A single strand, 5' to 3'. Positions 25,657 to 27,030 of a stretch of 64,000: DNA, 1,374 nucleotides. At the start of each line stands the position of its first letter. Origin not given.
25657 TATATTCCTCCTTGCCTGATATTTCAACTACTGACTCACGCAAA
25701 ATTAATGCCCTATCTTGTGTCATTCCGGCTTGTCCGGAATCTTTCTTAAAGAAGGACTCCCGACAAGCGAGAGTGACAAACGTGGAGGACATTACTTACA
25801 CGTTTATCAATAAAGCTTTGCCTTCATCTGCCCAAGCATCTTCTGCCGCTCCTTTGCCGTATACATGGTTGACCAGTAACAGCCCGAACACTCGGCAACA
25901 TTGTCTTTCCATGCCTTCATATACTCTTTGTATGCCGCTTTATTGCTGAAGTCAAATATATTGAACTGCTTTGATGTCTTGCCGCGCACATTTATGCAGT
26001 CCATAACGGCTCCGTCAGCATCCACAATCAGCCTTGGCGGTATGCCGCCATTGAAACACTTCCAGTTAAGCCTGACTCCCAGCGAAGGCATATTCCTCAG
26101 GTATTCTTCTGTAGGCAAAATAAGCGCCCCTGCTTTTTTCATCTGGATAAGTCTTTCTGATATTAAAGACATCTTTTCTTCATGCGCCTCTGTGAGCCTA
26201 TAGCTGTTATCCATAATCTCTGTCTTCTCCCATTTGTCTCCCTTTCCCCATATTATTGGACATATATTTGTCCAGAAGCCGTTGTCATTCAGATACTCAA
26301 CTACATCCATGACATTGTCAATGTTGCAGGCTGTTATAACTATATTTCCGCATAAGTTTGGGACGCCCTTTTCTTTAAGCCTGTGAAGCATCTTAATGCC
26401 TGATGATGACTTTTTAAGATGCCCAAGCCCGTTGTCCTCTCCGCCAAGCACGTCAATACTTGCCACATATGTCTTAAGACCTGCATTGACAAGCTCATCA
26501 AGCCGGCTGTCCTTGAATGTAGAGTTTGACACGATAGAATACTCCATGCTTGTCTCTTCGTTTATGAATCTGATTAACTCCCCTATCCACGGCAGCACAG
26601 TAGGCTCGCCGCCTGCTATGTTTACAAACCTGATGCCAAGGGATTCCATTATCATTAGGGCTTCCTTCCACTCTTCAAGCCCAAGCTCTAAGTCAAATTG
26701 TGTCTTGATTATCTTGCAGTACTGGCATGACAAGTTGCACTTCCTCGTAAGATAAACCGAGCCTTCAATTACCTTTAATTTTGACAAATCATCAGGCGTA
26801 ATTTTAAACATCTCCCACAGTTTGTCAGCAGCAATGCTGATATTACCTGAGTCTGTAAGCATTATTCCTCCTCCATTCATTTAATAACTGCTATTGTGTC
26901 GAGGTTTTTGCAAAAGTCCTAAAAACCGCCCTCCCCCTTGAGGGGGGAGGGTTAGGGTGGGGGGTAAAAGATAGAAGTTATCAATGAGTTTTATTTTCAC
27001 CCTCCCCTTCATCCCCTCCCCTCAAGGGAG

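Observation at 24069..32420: Candidate acyl-signal/lipid biosynthesis cluster: SDR, secreted TPR protein, radical SAM, AMP-ligase with an overlapping putative N-acyltransferase, next to a sigma54 two-component system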

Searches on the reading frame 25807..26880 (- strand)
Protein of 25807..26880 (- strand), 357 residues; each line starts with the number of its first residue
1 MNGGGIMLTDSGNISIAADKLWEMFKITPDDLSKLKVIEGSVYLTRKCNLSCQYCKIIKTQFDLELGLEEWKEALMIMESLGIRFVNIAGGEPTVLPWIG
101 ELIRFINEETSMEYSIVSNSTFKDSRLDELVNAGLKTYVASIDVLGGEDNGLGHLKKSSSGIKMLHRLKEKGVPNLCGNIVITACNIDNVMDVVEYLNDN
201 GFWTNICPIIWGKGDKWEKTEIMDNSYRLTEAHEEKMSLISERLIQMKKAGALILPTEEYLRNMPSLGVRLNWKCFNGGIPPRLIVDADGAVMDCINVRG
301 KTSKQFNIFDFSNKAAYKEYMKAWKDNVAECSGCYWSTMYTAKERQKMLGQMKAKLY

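Call 4: search_protein_families(library=pfam, proteins=[window:25807-26880:-], max_evalue=0.01)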
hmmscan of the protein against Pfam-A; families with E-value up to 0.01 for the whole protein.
window:25807-26880:- (357 aa): 1 family
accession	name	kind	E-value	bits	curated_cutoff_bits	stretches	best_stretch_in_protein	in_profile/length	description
PF04055.27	Radical_SAM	-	3.4e-16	60.3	29.5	1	43-182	2-150/166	Radical SAM superfamily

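Call 5: search_protein_families(library=ncbifam, proteins=[window:25807-26880:-], max_evalue=0.01)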
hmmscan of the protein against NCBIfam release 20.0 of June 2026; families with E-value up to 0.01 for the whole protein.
window:25807-26880:- (357 aa): 45 families (the best 25 are shown)
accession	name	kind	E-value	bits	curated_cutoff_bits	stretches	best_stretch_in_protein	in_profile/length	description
TIGR02668.1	moaA_archaeal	equivalog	4.9e-18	65.2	325.25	1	42-243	14-220/303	GTP 3',8-cyclase MoaA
NF001199.0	PRK00164.2-1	equivalog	3.4e-17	62.5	231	1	41-248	15-228/308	GTP 3',8-cyclase MoaA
TIGR02666.1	moaA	equivalog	1.4e-16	60.4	284.05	1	44-235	16-219/336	GTP 3',8-cyclase MoaA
TIGR02109.1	PQQ_syn_pqqE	equivalog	4.1e-14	52.3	381.35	1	43-196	12-168/358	pyrroloquinoline quinone biosynthesis protein PqqE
TIGR04317.1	W_rSAM_matur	equivalog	8.6e-13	48.1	380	1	42-204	8-178/349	tungsten cofactor oxidoreductase radical SAM maturase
NF038283.1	viperin_w_prok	equivalog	7.7e-12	45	180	1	43-191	7-171/281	viperin family antiviral radical SAM protein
TIGR03961.1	rSAM_PTO1314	hypoth_equivalog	1.6e-11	44.1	306.05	1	31-338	17-306/332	PTO1314 family radical SAM protein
TIGR04278.1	viperin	exception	4.8e-11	42.3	450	1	42-249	63-285/347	antiviral radical SAM protein viperin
TIGR04250.1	SCM_rSAM_ScmE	equivalog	6.4e-11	41.8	400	1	43-205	8-177/358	SynChlorMet cassette radical SAM/SPASM protein ScmE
TIGR04466.1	rSAM_BlsE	equivalog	1.2e-09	38.2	400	1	45-151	10-115/327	cytosylglucuronate decarboxylase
NF045702.1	rSAM_GDGT_ether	equivalog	2e-09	36.6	450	1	40-200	88-256/486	tetraether lipid synthase Tes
TIGR02495.1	NrdG2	equivalog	2.3e-08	33.6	131.15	1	45-149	23-126/193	anaerobic ribonucleoside-triphosphate reductase activating protein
NF047865.1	rSAM_PapB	equivalog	3.5e-08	33.1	340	1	42-336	7-308/330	PapB family radical SAM/SPASM ranthipeptide maturase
NF050035.1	rSAM_WgK_link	exception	5.8e-08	32.1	650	1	42-169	13-147/367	radical SAM/SPASM peptide maturase WgkB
TIGR04347.1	pseudo_SAM_Halo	equivalog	6.5e-08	32.2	525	1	44-202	44-204/390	TIGR04347 family pseudo-SAM/SPASM protein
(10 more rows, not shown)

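Call 41: find_homologous_proteins(query=window:25807-26880:-)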
Query window:25807-26880:- (357 aa): 63 proteins with E <= 0.001 among 1505 candidates.
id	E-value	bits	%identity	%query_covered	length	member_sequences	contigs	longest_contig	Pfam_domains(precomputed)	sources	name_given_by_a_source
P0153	1.8e-237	805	100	98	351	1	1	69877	PF04055.28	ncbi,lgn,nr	ncbi:MAG: radical SAM protein [Nitrospirae bacterium]|nr:radical SAM protein [Nitrospirota bacterium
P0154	3.5e-141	489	59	97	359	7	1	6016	PF04055.28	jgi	-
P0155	1.1e-138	480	61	93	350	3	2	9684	PF04055.28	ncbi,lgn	-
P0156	1.2e-137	477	59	96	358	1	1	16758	PF04055.28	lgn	-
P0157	1.4e-137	477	57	96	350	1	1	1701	PF04055.28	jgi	-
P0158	7.4e-137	474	58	96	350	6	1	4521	PF04055.28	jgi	-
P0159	1.6e-136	473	58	96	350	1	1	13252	PF04055.28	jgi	-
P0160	6.1e-136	471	58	96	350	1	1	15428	PF04055.28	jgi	-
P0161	1.8e-135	470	58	98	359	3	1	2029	PF04055.28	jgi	jgi:MoaA/NifB/PqqE/SkfB family radical SAM enzyme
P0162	3.2e-135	469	58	96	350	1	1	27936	PF04055.28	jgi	-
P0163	1.2e-134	467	59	94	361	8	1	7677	PF04055.28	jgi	-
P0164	1.3e-134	467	57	96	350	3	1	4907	PF04055.28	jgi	-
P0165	3.6e-134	466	57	97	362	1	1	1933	PF04055.28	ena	-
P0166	6.9e-134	465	57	95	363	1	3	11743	PF04055.28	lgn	-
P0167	1.2e-133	464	57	97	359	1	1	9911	PF04055.28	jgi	jgi:MoaA/NifB/PqqE/SkfB family radical SAM enzyme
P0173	1.6e-129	450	57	95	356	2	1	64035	PF04055.28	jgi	jgi:MoaA/NifB/PqqE/SkfB family radical SAM enzyme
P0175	7.3e-129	448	57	96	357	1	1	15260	PF04055.28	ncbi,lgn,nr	ncbi:MAG: radical SAM protein [Deltaproteobacteria bacterium]|nr:radical SAM protein [Deltaproteobac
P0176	4.0e-128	446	56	96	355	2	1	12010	PF04055.28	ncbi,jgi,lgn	-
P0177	1.3e-127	444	54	97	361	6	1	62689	PF04055.28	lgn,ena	-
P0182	1.2e-124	434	55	94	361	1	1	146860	PF04055.28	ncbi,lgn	-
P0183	6.5e-124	432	55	95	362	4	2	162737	PF04055.28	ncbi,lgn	-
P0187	1.9e-117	411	54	94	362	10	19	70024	PF04055.28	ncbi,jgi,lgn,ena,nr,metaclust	ncbi:MAG TPA: radical SAM protein [Thermodesulfobacteriota bacterium]|nr:radical SAM protein [Thermo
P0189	1.2e-115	405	51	97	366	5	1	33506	PF04055.28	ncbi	-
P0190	8.5e-114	399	51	96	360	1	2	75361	PF04055.28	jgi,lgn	-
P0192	1.6e-111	391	52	87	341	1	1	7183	PF04055.28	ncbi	-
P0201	2.2e-68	249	39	87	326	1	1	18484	PF04055.28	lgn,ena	-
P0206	1.7e-59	220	39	89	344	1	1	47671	PF04055.28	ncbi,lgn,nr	ncbi:MAG: radical SAM protein [Spirochaetales bacterium]|nr:radical SAM protein [Spirochaetales bact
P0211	3.0e-45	173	33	89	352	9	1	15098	PF04055.28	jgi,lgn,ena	-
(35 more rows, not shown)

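Call 42: find_encoding_contigs(protein=P0182, flank=8000, max_places=2)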
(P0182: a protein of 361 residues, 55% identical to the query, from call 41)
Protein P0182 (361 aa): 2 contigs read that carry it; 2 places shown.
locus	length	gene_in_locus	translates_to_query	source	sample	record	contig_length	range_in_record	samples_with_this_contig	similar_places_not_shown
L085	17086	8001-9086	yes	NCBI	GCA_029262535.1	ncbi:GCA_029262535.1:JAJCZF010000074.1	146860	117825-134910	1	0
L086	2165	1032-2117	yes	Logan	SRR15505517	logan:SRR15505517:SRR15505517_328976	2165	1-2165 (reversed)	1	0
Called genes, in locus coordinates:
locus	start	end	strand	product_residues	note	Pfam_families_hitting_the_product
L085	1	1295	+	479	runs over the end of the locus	PF03239:FTR1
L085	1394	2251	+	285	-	-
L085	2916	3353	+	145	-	PF03652:RuvX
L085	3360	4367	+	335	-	PF02618:YceG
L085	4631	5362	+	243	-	PF12261:T_hemolysin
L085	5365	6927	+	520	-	PF00501:AMP-binding, PF23562:AMP-binding_C_3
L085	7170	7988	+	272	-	PF21033:RMD1-3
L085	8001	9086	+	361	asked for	PF04055:Radical_SAM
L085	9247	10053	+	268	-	PF00106:adh_short, PF01370:Epimerase (weak), PF08659:KR, PF13561:adh_short_C2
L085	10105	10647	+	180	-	-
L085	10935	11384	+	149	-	PF02082:Rrf2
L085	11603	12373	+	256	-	PF00510:COX3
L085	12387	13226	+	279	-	-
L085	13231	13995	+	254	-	PF00116:COX2, PF13473:Cupredoxin_1 (weak)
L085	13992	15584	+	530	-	PF00115:COX1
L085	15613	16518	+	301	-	PF02628:COX15-CtaA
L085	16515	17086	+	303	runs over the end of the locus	PF01040:UbiA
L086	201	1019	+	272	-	PF21033:RMD1-3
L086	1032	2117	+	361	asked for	PF04055:Radical_SAM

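Call 43: find_encoding_contigs(protein=P0187, flank=8000, max_places=2)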
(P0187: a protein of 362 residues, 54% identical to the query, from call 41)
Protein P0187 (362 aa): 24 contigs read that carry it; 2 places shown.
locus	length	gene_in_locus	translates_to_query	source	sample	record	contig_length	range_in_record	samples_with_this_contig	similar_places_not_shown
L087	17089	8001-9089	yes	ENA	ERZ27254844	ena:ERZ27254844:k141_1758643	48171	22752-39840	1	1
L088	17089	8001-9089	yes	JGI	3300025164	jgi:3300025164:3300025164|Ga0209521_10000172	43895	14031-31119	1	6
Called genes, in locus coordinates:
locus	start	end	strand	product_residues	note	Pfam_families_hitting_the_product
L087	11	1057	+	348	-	-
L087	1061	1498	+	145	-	-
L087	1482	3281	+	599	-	PF02743:dCache_1, PF00672:HAMP, PF00512:HisKA, PF02518:HATPase_c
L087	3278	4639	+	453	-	PF00072:Response_reg, PF00158:Sigma54_activat, PF14532:Sigma54_activ_2, PF00004:AAA (weak), PF07728:AAA_5 (weak), PF25601:AAA_lid_14, PF02954:HTH_8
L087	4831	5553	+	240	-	PF12261:T_hemolysin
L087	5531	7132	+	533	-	PF00501:AMP-binding, PF23562:AMP-binding_C_3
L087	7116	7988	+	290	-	PF21033:RMD1-3, PF13428:TPR_14 (faint), PF14559:TPR_19 (weak)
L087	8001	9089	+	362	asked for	PF04055:Radical_SAM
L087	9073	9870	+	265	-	PF00106:adh_short, PF08659:KR, PF13561:adh_short_C2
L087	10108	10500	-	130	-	-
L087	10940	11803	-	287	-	PF13365:Trypsin_2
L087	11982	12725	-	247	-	PF13483:Lactamase_B_3, PF12706:Lactamase_B_2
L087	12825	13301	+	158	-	-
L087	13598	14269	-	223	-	PF08551:DUF1751 (weak), PF01694:Rhomboid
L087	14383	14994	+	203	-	PF00258:Flavodoxin_1 (faint), PF03358:FMN_red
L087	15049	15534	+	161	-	PF00578:AhpC-TSA, PF08534:Redoxin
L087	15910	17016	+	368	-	PF01950:FBPase_3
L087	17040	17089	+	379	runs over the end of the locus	PF00586:AIRS, PF02769:AIRS_C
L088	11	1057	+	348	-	-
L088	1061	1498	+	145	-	-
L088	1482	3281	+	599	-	PF02743:dCache_1, PF00672:HAMP, PF00512:HisKA, PF02518:HATPase_c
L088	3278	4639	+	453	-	PF00072:Response_reg, PF00158:Sigma54_activat, PF14532:Sigma54_activ_2, PF00004:AAA (weak), PF07728:AAA_5 (weak), PF25601:AAA_lid_14, PF02954:HTH_8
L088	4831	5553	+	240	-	PF12261:T_hemolysin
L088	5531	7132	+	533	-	PF00501:AMP-binding, PF23562:AMP-binding_C_3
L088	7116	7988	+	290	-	PF21033:RMD1-3, PF13428:TPR_14 (faint), PF14559:TPR_19 (weak)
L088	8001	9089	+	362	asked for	PF04055:Radical_SAM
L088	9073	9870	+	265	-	PF00106:adh_short, PF08659:KR, PF13561:adh_short_C2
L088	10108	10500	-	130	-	-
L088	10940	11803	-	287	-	PF13365:Trypsin_2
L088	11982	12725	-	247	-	PF13483:Lactamase_B_3, PF12706:Lactamase_B_2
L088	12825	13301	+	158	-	-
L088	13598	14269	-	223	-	PF08551:DUF1751 (weak), PF01694:Rhomboid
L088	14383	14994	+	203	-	PF00258:Flavodoxin_1 (faint), PF03358:FMN_red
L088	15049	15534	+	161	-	PF00578:AhpC-TSA, PF08534:Redoxin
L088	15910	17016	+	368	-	PF01950:FBPase_3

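Call 44: find_encoding_contigs(protein=P0173, flank=8000, max_places=2)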
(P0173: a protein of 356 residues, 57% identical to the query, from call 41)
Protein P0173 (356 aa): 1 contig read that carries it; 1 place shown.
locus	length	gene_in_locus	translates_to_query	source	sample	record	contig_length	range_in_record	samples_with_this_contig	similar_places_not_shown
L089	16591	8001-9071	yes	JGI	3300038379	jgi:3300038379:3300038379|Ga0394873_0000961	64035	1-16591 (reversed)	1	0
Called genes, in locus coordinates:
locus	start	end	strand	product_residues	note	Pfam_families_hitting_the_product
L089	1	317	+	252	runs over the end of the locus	PF20260:PUA_4, PF04452:Methyltrans_RNA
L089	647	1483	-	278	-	PF00753:Lactamase_B, PF23023:Anti-Pycsar_Apyc1, PF12706:Lactamase_B_2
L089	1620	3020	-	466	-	PF13727:CoA_binding_3, PF02397:Bac_transf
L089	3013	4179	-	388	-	PF13439:Glyco_transf_4 (weak), PF00534:Glycos_transf_1, PF13692:Glyco_trans_1_4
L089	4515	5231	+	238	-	PF12261:T_hemolysin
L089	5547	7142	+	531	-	PF00501:AMP-binding, PF23562:AMP-binding_C_3 (faint)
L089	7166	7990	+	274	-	PF21033:RMD1-3, PF14559:TPR_19 (faint)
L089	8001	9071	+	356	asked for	PF04055:Radical_SAM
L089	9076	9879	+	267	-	PF00106:adh_short, PF01370:Epimerase (weak), PF08659:KR, PF13561:adh_short_C2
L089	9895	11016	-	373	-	PF04055:Radical_SAM, PF13186:SPASM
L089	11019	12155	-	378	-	PF04055:Radical_SAM, PF13186:SPASM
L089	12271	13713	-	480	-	PF14691:Fer4_20, PF07992:Pyr_redox_2, PF13738:Pyr_redox_3 (faint), PF00070:Pyr_redox (faint), PF01266:DAO (faint), PF13450:NAD_binding_8 (weak)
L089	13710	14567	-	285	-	PF00970:FAD_binding_6 (weak), PF10418:DHODB_Fe-S_bind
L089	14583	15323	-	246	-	PF01479:S4, PF01728:FtsJ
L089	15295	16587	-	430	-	PF13292:DXP_synthase_N, PF02779:Transket_pyr, PF02780:Transketolase_C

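Call 45: find_encoding_contigs(protein=P0206, flank=8000, max_places=2)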
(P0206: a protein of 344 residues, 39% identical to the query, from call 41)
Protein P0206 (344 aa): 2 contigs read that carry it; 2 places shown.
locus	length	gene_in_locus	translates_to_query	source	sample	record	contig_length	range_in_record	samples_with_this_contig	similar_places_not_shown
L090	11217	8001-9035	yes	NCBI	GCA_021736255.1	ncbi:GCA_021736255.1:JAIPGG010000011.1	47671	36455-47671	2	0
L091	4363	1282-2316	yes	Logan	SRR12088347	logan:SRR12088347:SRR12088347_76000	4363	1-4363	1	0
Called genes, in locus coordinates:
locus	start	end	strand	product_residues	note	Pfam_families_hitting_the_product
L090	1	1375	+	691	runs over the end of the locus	-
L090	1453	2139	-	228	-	-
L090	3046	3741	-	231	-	-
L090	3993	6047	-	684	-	PF06480:FtsH_ext, PF00004:AAA, PF07728:AAA_5 (faint), PF17862:AAA_lid_3, PF01434:Peptidase_M41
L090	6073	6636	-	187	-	PF22784:PTP-SAK, PF22785:Tc-R-P, PF22741:PTP-NADK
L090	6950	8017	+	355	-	-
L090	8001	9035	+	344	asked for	PF04055:Radical_SAM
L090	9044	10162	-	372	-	PF00881:Nitroreductase (faint)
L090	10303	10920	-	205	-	PF00440:TetR_N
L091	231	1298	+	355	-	-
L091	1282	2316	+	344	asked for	PF04055:Radical_SAM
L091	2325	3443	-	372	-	PF00881:Nitroreductase (faint)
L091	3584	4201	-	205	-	PF00440:TetR_N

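Call 51: search_solved_structures(query=window:25807-26880:-, max_evalue=0.01)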
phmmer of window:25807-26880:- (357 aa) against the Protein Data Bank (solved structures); distinct sequences matched with E-value up to 0.01: 17.
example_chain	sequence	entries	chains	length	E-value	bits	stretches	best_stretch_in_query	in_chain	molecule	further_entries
5vsl_A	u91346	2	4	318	4.2e-11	45.8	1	39-268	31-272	Radical S-adenosyl methionine domain-containing protein 2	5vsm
6q2p_A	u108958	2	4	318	6.4e-11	45.2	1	39-268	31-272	Radical S-adenosyl methionine domain-containing protein 2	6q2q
7n7h_A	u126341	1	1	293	3.6e-10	42.8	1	41-211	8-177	VIPERIN-LIKE ENZYME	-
9dfn_A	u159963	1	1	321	5.3e-09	38.9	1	41-123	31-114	Radical SAM core domain-containing protein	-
9dfu_A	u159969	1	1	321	7e-09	38.5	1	41-123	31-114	Radical SAM core domain-containing protein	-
6efn_A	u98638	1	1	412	8.3e-09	38.3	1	38-201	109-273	Sporulation killing factor maturation protein SkfB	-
6b4c_A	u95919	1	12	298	5e-08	35.7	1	42-125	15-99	Viperin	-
9dfw_A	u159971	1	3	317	5.1e-08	35.7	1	41-125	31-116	Radical SAM core domain-containing protein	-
9dgw_A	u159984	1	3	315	5.2e-08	35.7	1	41-125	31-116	Radical SAM core domain-containing protein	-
7n7i_A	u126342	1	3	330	6.3e-08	35.4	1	41-125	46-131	Viperin-like enzyme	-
6c8v_A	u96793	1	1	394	2.1e-07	33.7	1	43-192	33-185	Coenzyme PQQ synthesis protein E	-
7vob_C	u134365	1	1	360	2.3e-07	33.5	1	43-144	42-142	Cytosylglucuronate decarboxylase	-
7voc_C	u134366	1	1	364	2.4e-07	33.5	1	43-144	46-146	Cytosylglucuronate decarboxylase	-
8wm2_A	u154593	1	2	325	4.2e-06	29.4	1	43-148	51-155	Fe-S radical SAM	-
2fb2_A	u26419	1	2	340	0.0001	24.9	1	42-230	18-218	Molybdenum cofactor biosynthesis protein A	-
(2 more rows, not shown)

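Call 52: find_encoding_contigs(protein=P0177, flank=8000, max_places=1)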
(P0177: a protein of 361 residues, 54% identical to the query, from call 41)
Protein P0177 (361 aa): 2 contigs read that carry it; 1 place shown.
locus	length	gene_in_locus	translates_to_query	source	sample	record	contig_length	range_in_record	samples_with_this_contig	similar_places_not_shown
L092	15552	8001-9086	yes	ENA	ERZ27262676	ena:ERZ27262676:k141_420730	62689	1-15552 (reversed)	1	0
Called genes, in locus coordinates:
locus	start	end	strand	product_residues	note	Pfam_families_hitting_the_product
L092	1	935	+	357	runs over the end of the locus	PF07642:BBP2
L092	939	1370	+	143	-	-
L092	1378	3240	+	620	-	PF02743:dCache_1, PF00672:HAMP, PF00512:HisKA, PF02518:HATPase_c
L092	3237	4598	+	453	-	PF00072:Response_reg, PF00158:Sigma54_activat, PF14532:Sigma54_activ_2, PF07728:AAA_5, PF25601:AAA_lid_14, PF02954:HTH_8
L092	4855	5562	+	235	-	PF12261:T_hemolysin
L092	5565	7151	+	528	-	PF00501:AMP-binding, PF23562:AMP-binding_C_3 (weak)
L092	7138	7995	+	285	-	PF21033:RMD1-3 (weak), PF14559:TPR_19 (faint)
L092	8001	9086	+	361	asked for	PF04055:Radical_SAM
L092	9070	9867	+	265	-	PF00106:adh_short, PF01370:Epimerase (faint), PF08659:KR, PF13561:adh_short_C2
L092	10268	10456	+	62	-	-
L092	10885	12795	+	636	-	PF05157:MshEN, PF00437:T2SSE, PF13240:Zn_Ribbon_1 (faint), PF13248:Zn_ribbon_3 (faint), PF12773:DZR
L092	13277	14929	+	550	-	PF01368:DHH, PF00571:CBS, PF07085:DRTGG, PF00571:CBS (weak), PF02833:DHHA2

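Call 53: find_encoding_contigs(protein=P0190, flank=8000, max_places=1)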
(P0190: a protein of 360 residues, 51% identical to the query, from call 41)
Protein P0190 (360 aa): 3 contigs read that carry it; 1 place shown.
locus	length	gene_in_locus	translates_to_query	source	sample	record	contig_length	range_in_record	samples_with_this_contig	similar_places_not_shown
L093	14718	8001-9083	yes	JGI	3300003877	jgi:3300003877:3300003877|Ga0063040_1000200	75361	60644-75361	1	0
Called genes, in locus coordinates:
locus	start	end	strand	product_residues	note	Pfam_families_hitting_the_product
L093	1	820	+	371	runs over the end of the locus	PF07642:BBP2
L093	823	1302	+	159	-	-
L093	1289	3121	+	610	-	PF02743:dCache_1 (faint), PF00672:HAMP, PF00512:HisKA, PF02518:HATPase_c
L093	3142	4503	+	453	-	PF00072:Response_reg, PF00158:Sigma54_activat, PF14532:Sigma54_activ_2, PF00004:AAA (weak), PF07728:AAA_5, PF25601:AAA_lid_14, PF02954:HTH_8, PF18024:HTH_50 (weak)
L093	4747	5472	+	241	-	PF12261:T_hemolysin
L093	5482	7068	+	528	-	PF00501:AMP-binding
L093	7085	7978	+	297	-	PF21033:RMD1-3, PF14559:TPR_19 (faint)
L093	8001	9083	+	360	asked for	PF04055:Radical_SAM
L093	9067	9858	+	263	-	PF00106:adh_short, PF08659:KR, PF13561:adh_short_C2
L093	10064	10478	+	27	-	-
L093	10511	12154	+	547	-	PF01368:DHH, PF00571:CBS, PF07085:DRTGG, PF02833:DHHA2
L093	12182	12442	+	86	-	-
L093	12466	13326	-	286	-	PF01435:Peptidase_M48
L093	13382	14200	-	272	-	PF07264:EI24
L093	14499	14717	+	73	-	?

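Call 54: find_encoding_contigs(protein=P0201, flank=8000, max_places=1)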
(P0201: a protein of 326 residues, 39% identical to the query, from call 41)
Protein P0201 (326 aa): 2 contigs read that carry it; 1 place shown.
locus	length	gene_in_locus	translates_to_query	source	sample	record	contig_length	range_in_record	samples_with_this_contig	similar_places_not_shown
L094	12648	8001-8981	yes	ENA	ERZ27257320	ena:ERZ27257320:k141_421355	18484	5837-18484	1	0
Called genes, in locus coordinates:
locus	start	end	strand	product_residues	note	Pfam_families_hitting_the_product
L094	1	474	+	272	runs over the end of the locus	PF12784:PDDEXK_2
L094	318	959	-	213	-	PF01381:HTH_3 (weak)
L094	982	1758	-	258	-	PF03418:Peptidase_A25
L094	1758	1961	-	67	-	-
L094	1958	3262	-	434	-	-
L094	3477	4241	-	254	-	PF00072:Response_reg, PF20274:cREC_REC (faint), PF08769:Spo0A_C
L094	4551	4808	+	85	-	-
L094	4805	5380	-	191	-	PF00589:Phage_integrase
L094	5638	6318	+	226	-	PF00596:Aldolase_II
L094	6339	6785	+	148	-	-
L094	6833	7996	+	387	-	PF00438:S-AdoMet_synt_N, PF02772:S-AdoMet_synt_M, PF02773:S-AdoMet_synt_C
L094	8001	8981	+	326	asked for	PF04055:Radical_SAM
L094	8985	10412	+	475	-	-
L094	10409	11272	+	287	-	-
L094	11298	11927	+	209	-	PF14681:UPRTase, PF00156:Pribosyltran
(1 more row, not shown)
